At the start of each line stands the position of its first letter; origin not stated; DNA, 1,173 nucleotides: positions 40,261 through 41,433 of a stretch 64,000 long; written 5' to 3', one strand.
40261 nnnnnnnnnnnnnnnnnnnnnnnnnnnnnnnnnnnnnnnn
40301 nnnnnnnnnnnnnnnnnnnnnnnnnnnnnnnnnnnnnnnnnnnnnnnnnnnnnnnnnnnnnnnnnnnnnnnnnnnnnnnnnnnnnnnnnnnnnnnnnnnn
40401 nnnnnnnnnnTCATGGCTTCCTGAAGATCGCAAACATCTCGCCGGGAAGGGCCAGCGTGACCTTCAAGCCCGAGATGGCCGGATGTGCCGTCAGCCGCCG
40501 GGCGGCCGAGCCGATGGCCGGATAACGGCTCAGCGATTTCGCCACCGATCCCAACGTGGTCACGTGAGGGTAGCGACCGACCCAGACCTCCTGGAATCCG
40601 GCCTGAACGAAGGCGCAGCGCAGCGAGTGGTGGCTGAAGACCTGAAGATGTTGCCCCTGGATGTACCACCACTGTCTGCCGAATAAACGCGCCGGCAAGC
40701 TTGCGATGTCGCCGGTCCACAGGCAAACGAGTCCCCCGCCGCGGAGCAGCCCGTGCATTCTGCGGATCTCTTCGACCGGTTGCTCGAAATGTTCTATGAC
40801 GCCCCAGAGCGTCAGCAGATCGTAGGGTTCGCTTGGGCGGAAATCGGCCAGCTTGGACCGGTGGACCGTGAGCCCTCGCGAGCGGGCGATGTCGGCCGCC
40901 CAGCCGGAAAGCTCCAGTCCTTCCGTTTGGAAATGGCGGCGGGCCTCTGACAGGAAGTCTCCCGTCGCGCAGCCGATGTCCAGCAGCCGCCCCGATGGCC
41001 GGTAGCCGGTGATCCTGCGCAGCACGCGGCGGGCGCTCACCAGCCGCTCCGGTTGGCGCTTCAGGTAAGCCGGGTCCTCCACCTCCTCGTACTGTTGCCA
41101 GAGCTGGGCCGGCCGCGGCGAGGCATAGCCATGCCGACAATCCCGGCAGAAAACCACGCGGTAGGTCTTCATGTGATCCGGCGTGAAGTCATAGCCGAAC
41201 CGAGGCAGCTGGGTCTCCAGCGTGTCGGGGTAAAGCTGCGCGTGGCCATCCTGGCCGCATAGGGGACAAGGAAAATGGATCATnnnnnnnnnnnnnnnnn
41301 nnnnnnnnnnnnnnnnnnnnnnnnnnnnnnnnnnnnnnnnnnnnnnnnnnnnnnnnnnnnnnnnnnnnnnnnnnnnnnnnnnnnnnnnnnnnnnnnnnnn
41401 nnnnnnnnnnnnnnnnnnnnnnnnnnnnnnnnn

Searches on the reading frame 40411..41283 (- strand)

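Call 45: search_protein_families(library=pfam, proteins=[window:40411-41283:-], max_evalue=0.00001)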
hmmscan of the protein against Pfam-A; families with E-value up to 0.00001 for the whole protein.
window:40411-41283:- (290 aa): 4 families
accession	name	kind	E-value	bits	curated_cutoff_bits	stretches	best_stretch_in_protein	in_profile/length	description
PF13489.12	Methyltransf_23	-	8.2e-23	81.4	27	1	86-231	11-160/164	Methyltransferase domain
PF08242.18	Methyltransf_12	-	5e-08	34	30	1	101-185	1-97/98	Methyltransferase domain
PF13649.12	Methyltransf_25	-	8.3e-07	30.1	27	1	101-184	2-97/97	Methyltransferase domain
PF08241.18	Methyltransf_11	-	7.1e-06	27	21.2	0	101-187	1-94/95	Methyltransferase domain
